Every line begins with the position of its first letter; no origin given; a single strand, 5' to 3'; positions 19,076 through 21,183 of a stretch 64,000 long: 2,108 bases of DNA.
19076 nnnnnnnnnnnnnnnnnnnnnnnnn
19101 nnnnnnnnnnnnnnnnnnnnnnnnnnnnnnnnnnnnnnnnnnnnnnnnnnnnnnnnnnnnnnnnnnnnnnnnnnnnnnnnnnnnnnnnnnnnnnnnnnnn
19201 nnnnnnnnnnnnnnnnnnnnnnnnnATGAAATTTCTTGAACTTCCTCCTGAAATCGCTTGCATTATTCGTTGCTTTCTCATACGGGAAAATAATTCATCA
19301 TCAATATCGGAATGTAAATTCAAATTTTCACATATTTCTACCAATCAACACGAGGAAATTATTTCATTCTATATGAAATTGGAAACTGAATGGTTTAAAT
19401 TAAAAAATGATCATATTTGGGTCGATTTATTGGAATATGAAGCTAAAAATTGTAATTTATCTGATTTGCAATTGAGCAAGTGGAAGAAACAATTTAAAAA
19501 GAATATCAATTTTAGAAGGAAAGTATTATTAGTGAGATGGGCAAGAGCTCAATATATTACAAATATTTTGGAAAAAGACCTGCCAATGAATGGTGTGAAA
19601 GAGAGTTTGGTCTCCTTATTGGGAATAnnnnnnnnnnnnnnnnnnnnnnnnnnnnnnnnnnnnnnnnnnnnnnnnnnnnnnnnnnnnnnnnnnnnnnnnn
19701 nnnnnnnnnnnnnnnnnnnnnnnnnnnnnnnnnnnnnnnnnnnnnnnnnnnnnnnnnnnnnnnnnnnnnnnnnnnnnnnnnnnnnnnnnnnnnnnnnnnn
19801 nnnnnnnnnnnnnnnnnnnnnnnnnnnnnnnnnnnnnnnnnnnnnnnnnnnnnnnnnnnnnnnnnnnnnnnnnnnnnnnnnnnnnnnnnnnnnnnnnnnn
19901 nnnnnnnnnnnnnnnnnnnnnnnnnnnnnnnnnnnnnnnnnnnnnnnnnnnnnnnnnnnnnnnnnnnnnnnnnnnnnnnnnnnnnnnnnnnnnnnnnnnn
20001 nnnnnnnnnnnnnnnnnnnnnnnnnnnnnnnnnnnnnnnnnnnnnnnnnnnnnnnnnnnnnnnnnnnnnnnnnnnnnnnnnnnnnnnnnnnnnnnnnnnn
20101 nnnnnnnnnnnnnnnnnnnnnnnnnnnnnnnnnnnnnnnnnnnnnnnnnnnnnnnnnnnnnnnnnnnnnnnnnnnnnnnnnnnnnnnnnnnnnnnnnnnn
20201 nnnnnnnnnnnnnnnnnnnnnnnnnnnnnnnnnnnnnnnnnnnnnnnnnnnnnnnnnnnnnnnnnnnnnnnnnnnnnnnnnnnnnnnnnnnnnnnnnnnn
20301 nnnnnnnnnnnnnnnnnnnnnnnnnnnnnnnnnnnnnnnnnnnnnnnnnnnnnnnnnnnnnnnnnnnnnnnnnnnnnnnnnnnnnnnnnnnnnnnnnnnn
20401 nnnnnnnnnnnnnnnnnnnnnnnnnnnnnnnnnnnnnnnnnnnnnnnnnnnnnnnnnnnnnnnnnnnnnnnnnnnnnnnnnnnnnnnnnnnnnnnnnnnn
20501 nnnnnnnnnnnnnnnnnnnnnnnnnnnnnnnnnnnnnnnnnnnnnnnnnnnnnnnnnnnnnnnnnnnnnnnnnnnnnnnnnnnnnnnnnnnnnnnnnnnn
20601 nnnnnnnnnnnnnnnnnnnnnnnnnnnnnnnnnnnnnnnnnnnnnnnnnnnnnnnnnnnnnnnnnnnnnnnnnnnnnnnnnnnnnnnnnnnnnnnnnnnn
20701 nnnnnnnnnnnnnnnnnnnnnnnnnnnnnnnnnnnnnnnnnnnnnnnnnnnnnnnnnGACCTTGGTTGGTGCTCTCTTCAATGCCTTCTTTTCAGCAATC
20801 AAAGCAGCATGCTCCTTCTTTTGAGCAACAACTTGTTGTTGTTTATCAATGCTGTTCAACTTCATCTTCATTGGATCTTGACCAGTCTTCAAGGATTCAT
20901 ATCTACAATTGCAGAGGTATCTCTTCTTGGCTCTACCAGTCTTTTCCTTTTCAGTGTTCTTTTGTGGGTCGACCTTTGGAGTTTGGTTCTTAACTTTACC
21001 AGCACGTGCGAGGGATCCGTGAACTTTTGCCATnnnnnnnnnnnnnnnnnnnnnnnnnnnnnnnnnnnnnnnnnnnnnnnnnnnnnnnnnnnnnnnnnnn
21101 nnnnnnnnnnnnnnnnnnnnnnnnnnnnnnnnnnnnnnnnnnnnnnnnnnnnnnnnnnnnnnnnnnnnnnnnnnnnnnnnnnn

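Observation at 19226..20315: F-box-like N-terminus fused in frame to a Ras-like GTPase, interrupted by a frameshift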

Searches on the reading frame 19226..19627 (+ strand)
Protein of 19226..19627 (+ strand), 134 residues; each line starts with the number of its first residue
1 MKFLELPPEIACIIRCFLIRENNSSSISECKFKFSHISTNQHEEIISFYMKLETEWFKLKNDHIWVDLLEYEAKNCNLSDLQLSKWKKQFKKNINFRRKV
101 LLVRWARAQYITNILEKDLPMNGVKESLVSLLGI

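Call 5: search_protein_families(library=pfam, max_evalue=1, proteins=[window:19226-19585:+])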
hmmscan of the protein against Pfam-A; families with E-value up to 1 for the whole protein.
seq(120 aa): 1 family
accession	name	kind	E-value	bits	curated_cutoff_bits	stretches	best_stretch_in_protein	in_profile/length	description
PF08234.17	Spindle_Spc25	-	0.13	13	22.3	1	31-58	8-35/73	Chromosome segregation protein Spc25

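Call 21: search_protein_representatives(protein=window:19226-19627:+)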
Query: 134 residues. Proteins with E-value up to 0.001 (for the whole library): 1; up to 1e-10: 0; up to 1e-30: 0. The best 1 are listed.
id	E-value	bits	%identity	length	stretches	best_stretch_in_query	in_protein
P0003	1.5e-10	57.4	41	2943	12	104-104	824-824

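Call 24: search_solved_structures(query=window:19226-19585:+, max_evalue=10, show_alignments=3)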
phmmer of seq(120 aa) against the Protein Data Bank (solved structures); distinct sequences matched with E-value up to 10: 2.
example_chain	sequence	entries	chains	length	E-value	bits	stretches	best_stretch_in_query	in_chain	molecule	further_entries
1pp7_U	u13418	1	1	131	0.48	13.8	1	5-85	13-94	39 kDa initiator binding protein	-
1pp8_U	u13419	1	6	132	0.49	13.8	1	5-85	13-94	39 kDa initiator binding protein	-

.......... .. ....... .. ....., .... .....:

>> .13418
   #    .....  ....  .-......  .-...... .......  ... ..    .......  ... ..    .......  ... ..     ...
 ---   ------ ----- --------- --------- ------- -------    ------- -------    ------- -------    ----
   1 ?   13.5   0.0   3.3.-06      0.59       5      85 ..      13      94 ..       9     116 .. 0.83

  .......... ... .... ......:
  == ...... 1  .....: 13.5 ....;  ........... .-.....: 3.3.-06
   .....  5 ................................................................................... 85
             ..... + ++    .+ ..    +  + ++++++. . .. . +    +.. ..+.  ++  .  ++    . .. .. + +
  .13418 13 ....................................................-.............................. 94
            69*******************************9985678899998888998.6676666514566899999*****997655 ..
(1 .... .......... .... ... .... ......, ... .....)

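Call 34: search_protein_families(library=pfam, max_evalue=10, proteins=[window:19226-19558:+])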
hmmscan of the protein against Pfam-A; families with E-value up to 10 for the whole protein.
seq(111 aa): 1 family
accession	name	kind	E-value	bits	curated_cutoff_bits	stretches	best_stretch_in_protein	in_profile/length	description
PF08234.17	Spindle_Spc25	-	0.11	13.3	22.3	1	31-58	8-35/73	Chromosome segregation protein Spc25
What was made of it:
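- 19235..19279 (+): F-box-like helix-1 motif, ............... (family consensus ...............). No Pfam F-box hit for this protein (calls 5, 34).
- On F-box domain (PF00646 / PF12937 / PF13013): The window protein has no F-box hit even at E<=10 (calls 5, 34).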

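Call 36: search_solved_structures(query=A4, max_evalue=10, show_alignments=3)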
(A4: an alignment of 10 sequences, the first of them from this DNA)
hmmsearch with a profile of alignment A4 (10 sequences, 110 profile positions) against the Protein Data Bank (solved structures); distinct sequences matched with E-value up to 10: 9.
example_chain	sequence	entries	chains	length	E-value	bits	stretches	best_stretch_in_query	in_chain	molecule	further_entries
9kej_A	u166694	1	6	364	0.45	13.8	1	54-102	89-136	CGAMP-activated phospholipase CapV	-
8zr9_A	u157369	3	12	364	0.45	13.8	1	54-102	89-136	CGAMP-activated phospholipase CapV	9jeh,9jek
3r2p_A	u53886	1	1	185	0.59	13.4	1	39-88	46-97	Apolipoprotein A-I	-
1av1_A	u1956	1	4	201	0.71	13.1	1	42-88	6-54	APOLIPOPROTEIN A-I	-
3k2s_A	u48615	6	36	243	0.74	13.1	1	39-88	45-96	Apolipoprotein A-I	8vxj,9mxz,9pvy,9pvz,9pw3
2msc_A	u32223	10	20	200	0.88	12.8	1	44-88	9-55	Apolipoprotein A-I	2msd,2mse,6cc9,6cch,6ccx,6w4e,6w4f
4v6m_A0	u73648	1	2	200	0.89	12.8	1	44-88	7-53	Apolipoprotein A-I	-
6pts_A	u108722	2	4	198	0.99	12.7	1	44-88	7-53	Apolipoprotein A-I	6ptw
7kzm_C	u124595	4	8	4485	2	11.7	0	27-90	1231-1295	Dynein gamma chain, flagellar outer arm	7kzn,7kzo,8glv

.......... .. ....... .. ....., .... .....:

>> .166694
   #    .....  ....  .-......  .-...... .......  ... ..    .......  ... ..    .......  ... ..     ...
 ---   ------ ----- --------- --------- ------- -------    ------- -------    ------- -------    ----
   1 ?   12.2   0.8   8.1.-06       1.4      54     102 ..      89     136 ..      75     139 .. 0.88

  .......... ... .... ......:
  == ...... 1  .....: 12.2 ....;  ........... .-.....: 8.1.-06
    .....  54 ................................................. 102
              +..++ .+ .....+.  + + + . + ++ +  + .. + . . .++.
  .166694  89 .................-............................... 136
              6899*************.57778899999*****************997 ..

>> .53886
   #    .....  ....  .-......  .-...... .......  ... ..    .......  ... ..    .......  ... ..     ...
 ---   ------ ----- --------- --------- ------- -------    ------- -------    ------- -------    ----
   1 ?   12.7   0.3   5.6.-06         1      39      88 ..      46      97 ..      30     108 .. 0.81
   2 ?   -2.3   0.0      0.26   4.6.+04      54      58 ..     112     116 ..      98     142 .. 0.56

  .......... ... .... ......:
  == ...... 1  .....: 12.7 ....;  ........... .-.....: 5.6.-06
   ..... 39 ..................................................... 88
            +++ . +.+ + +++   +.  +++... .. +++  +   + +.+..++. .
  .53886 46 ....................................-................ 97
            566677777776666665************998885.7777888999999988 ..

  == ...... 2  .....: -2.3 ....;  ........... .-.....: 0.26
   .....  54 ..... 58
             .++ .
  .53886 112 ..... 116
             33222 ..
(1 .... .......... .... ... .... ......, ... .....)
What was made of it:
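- On F-box domain (PF00646 / PF12937 / PF13013): The family profile finds no F-box protein in PDB sequences (call 36).
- The family profile finds no F-box protein among PDB sequences (call 36).
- Tried and rejected: phmmer and profile search of the N-terminus against PDB sequences (calls 24, 36).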

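Call 37: find_homologous_proteins(query=A4, max_evalue=0.01)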
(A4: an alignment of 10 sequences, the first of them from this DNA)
Query A4 (10 sequences) (111 aa, profile of the alignment): 2 proteins with E <= 0.01 among 847 candidates.
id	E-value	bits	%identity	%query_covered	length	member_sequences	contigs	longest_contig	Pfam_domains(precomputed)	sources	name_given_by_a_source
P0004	9.3e-33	130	22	94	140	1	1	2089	-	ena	-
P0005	1.9e-31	126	31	14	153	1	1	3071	-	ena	-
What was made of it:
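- Tried and rejected: Profile search with the N-terminal alignment (call 37).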

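Call 48: predict_structure(alignment_id=A6)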
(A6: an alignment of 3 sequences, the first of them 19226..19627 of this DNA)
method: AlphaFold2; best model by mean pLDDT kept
length: 134 residues; sequences in the alignment: 3
mean_pLDDT: 51.4   pTM: 0.44
mean pLDDT of the five models: 51.4, 47.9, 47.6, 46.4, 45.8
residues with pLDDT >= 90: 0; 70-90: 16; 50-70: 50; < 50: 68
segments of 3 or more residues with pLDDT < 50: 1-9, 15-44, 109-134
pLDDT, mean of each block of 10 residues (from residue 1): 44 48 38 43 49 54 63 70 77 67 54 34 37 30
secondary structure, 60 per line:
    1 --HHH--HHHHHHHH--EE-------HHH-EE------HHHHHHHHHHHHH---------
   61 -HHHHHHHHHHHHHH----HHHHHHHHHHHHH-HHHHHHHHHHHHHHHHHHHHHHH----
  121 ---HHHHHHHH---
elements in order: H8-15 H39-51 H62-75 H80-92 H94-116 H124-131

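Call 61: predict_structure(alignment_id=A7)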
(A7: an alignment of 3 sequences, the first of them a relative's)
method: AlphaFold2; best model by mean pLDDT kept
length: 153 residues; sequences in the alignment: 3
mean_pLDDT: 49.3   pTM: 0.40
mean pLDDT of the five models: 49.3, 47.0, 45.1, 43.8, 39.0
residues with pLDDT >= 90: 0; 70-90: 12; 50-70: 58; < 50: 83
segments of 3 or more residues with pLDDT < 50: 1-13, 15-45, 115-153
pLDDT, mean of each block of 10 residues (from residue 1): 31 47 37 37 50 67 72 64 66 67 65 49 36 29 29 28
secondary structure, 60 per line:
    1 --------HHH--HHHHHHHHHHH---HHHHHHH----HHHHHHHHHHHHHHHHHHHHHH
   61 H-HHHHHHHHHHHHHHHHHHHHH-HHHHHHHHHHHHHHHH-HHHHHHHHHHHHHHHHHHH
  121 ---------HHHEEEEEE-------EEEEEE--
elements in order: H14-24 H28-34 H39-61 H63-83 H85-100 H102-120 E133-138 E146-151
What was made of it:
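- On F-box domain (PF00646 / PF12937 / PF13013): AlphaFold models have pLDDT of 49-51 (calls 48, 61).
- Two AlphaFold runs gave pLDDT of 49-51 (calls 48, 61).
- Tried and rejected: AlphaFold2 of the window N-terminus and of paralog P0005 with 3-sequence alignments (calls 48, 61). pLDDT was 51 and 49, helical but unreliable.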

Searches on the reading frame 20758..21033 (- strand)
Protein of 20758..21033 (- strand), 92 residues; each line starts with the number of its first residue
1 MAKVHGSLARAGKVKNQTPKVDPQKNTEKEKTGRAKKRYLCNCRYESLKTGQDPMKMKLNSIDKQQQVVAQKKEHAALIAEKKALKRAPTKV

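Call 59: search_protein_families(library=pfam, max_evalue=0.001, proteins=[window:20758-21033:-])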
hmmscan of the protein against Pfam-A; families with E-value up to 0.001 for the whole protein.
window:20758-21033:- (92 aa): 1 family
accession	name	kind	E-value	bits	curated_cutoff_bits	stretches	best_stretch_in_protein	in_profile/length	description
PF04758.19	Ribosomal_S30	-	7.1e-22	77.8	27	1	3-60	1-56/58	Ribosomal protein S30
